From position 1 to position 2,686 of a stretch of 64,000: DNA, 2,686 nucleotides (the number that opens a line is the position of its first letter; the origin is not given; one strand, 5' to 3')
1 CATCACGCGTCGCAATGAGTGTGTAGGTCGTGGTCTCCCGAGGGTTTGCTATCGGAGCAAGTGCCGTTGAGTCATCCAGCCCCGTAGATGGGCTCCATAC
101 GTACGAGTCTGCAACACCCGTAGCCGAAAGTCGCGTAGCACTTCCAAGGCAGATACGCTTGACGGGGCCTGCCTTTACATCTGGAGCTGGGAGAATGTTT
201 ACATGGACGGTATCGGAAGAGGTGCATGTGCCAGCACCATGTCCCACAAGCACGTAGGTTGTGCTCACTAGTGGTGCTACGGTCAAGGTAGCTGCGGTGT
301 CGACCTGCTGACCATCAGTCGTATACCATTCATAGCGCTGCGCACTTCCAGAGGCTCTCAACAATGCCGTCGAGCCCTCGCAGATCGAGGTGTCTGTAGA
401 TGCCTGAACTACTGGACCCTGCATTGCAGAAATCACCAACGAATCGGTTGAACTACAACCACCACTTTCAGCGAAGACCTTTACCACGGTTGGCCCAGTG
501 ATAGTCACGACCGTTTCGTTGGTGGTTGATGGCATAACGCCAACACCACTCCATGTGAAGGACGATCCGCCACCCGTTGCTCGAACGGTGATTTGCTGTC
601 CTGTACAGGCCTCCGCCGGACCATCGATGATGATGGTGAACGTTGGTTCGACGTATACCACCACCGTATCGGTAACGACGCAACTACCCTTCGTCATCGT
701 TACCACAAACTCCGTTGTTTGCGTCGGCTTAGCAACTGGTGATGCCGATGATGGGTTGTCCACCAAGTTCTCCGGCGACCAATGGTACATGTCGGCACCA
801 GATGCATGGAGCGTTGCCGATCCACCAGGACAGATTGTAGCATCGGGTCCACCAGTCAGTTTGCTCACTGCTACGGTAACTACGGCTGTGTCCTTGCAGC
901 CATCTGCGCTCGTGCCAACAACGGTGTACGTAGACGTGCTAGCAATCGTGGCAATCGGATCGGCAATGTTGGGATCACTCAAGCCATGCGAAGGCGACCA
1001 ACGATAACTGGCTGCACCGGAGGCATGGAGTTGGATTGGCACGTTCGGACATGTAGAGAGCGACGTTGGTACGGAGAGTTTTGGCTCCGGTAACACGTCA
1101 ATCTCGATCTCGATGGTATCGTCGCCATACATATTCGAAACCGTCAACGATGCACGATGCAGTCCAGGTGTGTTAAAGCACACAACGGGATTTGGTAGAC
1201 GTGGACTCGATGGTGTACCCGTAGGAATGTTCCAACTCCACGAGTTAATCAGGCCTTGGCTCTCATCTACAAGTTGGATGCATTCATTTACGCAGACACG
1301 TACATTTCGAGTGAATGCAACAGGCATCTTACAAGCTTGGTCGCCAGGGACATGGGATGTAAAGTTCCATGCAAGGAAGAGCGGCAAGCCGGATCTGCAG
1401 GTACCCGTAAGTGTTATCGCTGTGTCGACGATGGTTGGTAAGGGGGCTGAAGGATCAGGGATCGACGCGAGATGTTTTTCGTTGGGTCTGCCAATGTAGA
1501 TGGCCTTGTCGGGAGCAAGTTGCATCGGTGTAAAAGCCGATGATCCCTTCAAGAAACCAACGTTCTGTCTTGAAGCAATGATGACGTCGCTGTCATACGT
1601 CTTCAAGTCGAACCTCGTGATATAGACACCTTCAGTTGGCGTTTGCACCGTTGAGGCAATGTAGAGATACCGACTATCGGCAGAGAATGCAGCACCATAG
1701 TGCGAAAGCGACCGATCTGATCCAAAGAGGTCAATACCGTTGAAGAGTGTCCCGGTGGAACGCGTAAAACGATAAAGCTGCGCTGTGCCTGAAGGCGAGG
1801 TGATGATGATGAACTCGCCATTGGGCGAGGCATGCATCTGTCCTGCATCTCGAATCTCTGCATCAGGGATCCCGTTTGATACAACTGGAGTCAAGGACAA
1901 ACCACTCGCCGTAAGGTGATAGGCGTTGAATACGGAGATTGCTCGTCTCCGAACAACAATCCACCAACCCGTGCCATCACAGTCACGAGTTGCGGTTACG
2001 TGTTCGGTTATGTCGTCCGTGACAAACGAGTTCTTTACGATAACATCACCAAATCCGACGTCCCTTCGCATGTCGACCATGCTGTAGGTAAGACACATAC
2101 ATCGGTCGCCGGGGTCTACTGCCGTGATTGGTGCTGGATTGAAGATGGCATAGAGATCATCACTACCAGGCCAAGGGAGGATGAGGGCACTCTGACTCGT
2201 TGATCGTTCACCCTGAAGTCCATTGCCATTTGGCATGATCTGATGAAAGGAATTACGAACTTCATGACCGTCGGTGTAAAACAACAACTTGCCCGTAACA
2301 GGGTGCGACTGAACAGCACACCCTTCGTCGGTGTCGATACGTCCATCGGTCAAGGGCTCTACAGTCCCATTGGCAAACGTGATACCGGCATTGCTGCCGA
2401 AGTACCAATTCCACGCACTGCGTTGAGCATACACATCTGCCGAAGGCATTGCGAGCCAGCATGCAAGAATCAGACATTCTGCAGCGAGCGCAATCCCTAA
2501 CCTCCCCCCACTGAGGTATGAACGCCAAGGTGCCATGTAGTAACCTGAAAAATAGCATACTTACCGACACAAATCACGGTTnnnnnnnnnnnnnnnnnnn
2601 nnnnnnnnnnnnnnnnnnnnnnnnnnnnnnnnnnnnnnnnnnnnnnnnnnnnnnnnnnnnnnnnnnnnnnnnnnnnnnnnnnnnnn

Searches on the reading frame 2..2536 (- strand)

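Call 35: search_protein_families(library=pfam, proteins=[window:2-2536:-], max_evalue=0.0001)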
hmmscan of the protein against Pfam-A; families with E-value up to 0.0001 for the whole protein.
window:2-2536:- (845 aa): 3 families
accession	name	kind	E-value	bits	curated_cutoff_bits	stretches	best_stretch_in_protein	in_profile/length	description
PF00801.26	PKD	-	3.5e-10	40.2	23.5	1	411-481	14-80/80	PKD domain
PF19081.6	Ig_7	-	1.1e-08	35.7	27.3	1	708-781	4-80/84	Ig-like domain CHU_C associated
PF18911.6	PKD_4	-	1.9e-08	34.6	27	0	422-474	26-76/85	PKD domain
